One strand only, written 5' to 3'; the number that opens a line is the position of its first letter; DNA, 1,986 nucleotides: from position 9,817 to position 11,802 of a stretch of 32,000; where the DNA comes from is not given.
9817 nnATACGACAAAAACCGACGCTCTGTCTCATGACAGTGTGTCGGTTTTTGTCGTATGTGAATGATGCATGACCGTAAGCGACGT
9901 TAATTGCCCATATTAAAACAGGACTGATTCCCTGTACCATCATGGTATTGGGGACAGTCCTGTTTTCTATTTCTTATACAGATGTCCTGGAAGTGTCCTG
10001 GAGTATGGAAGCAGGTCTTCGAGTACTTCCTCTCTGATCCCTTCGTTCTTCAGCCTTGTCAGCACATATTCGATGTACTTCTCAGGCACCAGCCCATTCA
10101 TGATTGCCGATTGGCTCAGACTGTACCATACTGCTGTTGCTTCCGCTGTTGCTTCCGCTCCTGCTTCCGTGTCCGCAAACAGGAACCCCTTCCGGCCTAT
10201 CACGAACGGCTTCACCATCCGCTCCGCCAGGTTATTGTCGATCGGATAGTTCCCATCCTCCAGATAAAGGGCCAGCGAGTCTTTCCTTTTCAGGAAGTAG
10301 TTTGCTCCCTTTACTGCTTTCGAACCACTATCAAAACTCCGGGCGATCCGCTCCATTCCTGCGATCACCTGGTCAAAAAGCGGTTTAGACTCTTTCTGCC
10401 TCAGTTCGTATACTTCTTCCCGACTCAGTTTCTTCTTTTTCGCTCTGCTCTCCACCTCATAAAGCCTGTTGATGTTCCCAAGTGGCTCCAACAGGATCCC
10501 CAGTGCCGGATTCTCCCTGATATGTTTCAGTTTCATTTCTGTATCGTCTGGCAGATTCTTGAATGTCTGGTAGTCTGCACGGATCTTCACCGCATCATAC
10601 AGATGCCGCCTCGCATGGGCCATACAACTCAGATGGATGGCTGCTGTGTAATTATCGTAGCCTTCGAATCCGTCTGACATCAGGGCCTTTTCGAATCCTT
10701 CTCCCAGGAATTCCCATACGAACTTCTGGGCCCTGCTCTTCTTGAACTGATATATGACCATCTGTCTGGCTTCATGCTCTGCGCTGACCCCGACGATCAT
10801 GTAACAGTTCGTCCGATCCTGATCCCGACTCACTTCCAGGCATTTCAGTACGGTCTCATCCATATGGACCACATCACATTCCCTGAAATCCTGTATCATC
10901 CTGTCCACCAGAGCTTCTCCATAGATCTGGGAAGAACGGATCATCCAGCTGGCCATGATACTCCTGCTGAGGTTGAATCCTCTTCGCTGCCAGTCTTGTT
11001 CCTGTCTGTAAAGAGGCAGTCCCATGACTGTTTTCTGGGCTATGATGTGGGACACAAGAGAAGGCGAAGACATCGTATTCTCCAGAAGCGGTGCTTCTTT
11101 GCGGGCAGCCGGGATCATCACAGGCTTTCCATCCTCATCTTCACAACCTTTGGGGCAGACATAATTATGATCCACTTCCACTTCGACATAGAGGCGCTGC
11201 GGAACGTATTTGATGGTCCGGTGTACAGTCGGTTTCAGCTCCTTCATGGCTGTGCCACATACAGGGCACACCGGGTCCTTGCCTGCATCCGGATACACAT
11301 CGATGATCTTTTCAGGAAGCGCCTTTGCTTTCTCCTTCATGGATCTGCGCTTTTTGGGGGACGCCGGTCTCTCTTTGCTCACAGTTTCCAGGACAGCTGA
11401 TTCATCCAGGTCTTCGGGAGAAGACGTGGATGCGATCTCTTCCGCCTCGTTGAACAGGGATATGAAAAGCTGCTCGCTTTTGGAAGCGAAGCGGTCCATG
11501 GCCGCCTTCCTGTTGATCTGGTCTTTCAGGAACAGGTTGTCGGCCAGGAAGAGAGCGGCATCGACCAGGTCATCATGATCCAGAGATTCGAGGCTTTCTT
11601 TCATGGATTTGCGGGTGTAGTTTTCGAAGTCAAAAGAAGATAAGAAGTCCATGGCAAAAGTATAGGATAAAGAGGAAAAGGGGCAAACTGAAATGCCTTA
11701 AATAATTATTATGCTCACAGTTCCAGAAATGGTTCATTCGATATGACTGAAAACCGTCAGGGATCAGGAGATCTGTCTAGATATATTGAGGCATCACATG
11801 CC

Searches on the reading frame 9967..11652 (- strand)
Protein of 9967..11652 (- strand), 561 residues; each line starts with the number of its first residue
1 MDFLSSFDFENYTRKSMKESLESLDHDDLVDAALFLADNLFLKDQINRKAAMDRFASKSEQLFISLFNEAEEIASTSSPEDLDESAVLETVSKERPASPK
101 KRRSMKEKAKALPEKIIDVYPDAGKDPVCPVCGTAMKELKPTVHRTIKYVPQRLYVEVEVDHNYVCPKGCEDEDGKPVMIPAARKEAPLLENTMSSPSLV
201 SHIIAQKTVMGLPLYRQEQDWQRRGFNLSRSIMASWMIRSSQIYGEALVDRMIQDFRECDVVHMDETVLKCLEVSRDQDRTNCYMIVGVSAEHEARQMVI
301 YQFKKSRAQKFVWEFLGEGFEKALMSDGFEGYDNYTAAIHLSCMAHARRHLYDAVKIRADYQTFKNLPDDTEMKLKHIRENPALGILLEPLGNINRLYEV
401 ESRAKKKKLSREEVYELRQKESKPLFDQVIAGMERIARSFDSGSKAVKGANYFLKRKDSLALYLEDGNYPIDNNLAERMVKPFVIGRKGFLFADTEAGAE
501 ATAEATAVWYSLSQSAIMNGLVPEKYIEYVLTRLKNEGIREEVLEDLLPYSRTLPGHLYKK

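Call 58: search_protein_families(library=pfam, proteins=[window:9967-11652:-], max_evalue=0.0001)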
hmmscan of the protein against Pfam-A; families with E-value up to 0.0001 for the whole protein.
window:9967-11652:- (561 aa): 2 families
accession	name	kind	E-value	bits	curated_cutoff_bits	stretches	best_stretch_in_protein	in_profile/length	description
PF03050.20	DDE_Tnp_IS66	-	4.9e-69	233.3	23.1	1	193-501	2-284/284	Transposase IS66 family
PF13817.11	DDE_Tnp_IS66_C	-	4.7e-06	27.1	30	1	511-550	1-39/39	IS66 C-terminal element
